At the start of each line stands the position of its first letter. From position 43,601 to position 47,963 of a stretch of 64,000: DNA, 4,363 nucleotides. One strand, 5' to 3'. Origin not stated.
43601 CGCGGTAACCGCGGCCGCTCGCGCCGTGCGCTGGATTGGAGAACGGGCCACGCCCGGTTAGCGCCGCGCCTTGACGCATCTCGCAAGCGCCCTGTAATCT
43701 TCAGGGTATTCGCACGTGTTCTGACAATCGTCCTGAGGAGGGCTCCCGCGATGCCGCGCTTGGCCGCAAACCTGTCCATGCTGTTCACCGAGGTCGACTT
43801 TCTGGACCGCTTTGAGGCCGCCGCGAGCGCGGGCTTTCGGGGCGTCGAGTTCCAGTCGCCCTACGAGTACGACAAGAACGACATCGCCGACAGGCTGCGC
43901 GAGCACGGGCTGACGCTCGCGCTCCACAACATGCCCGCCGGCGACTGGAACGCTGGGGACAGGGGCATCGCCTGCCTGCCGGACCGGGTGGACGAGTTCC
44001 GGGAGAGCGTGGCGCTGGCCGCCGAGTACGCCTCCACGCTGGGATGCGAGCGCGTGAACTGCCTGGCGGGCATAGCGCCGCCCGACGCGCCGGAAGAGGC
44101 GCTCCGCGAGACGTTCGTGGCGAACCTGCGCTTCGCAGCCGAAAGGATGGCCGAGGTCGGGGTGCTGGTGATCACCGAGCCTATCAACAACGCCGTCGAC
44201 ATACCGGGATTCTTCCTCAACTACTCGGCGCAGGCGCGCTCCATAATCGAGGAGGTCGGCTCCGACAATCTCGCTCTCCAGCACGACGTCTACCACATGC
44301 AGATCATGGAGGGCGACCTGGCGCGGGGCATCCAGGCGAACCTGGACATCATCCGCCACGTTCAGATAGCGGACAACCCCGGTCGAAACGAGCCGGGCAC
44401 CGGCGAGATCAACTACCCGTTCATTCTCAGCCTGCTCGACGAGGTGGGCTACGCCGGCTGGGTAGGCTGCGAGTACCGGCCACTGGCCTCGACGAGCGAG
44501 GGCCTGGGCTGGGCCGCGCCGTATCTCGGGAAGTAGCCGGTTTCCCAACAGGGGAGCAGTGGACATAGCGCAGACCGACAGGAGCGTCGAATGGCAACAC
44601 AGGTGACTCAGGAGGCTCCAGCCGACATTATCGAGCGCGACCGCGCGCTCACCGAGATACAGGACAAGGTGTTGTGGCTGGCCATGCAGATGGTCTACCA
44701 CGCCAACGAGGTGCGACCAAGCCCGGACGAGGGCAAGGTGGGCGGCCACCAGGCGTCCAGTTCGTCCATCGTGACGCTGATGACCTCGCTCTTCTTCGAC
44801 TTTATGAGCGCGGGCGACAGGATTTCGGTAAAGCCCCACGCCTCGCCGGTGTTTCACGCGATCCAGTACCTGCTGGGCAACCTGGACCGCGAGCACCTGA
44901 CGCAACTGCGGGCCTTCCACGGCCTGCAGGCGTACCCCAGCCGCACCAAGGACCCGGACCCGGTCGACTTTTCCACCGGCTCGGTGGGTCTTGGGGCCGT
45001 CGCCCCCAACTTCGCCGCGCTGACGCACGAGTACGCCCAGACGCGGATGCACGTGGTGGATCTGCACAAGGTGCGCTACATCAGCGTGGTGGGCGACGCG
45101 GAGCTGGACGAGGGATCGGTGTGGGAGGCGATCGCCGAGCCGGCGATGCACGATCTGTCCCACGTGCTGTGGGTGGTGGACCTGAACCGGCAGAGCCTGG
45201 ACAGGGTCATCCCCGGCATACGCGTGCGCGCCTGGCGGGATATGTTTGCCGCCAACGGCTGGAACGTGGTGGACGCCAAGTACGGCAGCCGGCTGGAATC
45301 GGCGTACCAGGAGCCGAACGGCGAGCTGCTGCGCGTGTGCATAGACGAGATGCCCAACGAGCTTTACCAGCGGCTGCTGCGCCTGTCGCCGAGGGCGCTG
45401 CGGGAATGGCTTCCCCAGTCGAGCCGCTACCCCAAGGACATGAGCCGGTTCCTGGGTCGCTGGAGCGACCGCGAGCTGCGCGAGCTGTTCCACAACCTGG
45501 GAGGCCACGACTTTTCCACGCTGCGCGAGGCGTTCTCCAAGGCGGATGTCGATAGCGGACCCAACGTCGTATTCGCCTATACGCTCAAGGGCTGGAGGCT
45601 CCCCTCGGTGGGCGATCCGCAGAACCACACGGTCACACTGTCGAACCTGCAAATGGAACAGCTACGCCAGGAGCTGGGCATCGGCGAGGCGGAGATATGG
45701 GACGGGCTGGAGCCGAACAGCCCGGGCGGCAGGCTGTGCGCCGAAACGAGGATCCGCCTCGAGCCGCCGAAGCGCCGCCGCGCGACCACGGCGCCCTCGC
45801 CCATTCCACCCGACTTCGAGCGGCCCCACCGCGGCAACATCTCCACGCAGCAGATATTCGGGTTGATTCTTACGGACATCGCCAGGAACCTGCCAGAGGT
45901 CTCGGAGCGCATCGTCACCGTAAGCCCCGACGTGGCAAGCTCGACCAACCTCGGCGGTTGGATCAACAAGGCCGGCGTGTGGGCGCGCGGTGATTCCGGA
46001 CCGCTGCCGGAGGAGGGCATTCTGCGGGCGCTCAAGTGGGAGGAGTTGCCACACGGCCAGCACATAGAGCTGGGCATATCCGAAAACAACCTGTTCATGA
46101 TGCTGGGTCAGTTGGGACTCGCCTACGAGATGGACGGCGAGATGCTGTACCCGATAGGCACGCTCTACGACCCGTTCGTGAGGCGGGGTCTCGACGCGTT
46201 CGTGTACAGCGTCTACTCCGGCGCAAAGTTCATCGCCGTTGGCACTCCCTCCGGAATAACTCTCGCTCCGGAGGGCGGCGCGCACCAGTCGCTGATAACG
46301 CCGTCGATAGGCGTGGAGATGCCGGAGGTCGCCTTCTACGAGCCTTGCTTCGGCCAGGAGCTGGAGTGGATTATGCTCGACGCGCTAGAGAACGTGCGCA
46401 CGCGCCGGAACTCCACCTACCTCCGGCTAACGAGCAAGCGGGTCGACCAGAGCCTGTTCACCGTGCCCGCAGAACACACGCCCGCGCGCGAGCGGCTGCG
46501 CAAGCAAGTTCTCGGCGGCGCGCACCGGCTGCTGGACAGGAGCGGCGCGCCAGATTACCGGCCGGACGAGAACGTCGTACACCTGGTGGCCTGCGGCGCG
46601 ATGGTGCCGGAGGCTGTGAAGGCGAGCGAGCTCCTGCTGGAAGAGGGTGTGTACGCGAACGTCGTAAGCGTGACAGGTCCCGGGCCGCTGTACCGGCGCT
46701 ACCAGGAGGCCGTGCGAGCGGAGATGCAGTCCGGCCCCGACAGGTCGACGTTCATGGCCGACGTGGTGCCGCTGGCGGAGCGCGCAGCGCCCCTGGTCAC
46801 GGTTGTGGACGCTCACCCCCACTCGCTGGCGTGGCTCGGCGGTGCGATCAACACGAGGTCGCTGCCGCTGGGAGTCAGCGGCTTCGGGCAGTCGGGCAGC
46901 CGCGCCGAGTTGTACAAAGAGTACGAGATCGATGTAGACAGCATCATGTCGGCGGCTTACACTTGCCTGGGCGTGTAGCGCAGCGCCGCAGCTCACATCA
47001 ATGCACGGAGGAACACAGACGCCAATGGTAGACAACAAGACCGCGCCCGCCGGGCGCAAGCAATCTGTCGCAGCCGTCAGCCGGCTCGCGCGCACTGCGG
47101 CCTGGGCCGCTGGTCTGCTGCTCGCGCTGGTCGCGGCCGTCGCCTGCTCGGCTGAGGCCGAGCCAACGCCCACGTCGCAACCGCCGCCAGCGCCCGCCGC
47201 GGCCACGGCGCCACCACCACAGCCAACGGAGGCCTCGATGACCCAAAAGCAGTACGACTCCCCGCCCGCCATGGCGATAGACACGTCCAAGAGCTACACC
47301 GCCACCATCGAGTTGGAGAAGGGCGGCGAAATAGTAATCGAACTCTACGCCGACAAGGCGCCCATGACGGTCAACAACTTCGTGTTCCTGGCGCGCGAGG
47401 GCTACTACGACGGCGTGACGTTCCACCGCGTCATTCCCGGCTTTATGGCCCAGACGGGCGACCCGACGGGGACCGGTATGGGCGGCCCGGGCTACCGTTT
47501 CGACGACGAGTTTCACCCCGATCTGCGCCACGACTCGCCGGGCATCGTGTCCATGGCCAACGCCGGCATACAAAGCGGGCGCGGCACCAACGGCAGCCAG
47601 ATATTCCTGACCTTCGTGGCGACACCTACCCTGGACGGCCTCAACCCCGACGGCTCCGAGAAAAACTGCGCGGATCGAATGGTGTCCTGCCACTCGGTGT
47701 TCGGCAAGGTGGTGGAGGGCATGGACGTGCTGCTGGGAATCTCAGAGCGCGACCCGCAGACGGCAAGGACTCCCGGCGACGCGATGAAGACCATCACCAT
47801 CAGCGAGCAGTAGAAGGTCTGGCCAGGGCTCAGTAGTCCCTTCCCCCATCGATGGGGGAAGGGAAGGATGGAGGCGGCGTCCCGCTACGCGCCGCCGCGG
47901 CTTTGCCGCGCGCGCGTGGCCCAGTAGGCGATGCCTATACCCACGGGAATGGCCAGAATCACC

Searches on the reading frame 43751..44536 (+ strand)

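Call 34: search_protein_families(library=pfam, proteins=[window:43751-44536:+], max_evalue=0.00001)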
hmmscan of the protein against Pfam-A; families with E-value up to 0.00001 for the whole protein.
window:43751-44536:+ (261 aa): 1 family
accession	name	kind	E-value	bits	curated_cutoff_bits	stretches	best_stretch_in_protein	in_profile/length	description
PF01261.30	AP_endonuc_2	-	4.7e-46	158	31.1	1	21-255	1-246/249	Xylose isomerase-like TIM barrel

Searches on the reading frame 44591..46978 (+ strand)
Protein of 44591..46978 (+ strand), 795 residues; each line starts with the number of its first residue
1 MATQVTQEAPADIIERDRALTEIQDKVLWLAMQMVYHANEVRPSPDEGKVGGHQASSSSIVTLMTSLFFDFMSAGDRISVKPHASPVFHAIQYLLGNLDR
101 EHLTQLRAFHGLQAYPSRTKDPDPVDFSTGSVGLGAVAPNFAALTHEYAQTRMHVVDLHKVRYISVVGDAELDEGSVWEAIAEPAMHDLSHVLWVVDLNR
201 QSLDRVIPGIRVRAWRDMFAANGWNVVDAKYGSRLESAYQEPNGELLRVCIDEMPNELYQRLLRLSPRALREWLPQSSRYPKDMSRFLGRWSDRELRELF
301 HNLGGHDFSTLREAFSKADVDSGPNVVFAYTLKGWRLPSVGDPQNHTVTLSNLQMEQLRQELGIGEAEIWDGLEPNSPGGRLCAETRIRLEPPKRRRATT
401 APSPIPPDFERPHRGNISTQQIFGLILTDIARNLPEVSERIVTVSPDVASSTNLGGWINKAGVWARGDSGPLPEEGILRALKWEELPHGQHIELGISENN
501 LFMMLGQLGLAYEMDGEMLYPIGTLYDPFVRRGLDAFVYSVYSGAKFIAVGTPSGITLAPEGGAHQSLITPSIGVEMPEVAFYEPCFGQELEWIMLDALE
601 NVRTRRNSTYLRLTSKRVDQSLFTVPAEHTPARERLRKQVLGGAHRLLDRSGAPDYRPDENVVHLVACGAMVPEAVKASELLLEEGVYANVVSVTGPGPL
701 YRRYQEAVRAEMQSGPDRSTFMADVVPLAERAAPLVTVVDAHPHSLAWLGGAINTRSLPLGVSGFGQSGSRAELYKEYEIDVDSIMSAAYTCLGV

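Call 34: search_protein_families(library=pfam, proteins=[window:44591-46978:+], max_evalue=0.00001)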
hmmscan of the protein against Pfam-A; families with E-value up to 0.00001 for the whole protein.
window:44591-46978:+ (795 aa): 5 families
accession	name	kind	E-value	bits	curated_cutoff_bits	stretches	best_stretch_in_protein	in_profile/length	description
PF00456.26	Transketolase_N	-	4.2e-10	39.6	22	1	82-234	63-218/334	Transketolase, thiamine diphosphate binding domain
PF22613.1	Transketolase_C_1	-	1.1e-09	38.9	27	1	660-781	11-113/113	Transketolase-like TK C-terminal domain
PF13292.11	DXP_synthase_N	-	3.8e-06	26.8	21.2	0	49-211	35-183/274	1-deoxy-D-xylulose-5-phosphate synthase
PF02779.29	Transket_pyr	-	5.5e-06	26.6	27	0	418-614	4-168/174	Transketolase, pyrimidine binding domain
PF02780.25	Transketolase_C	-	7.4e-06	26.3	25.9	0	660-701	9-50/124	Transketolase, C-terminal domain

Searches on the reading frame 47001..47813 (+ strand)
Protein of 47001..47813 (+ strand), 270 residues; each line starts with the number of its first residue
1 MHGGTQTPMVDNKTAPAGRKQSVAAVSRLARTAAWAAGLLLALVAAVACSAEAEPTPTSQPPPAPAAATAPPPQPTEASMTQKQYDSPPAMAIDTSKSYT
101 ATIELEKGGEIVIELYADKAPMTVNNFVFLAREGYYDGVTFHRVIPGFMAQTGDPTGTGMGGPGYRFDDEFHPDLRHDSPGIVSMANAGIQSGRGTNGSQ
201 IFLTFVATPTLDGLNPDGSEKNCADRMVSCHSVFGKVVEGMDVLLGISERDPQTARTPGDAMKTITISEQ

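Call 34: search_protein_families(library=pfam, proteins=[window:47001-47813:+], max_evalue=0.00001)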
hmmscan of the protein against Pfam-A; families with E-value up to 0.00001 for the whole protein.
window:47001-47813:+ (270 aa): 1 family
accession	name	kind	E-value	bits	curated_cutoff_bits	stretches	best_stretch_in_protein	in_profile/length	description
PF00160.26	Pro_isomerase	-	1.1e-40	139.9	21.7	1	102-259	3-149/159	Cyclophilin type peptidyl-prolyl cis-trans isomerase/CLD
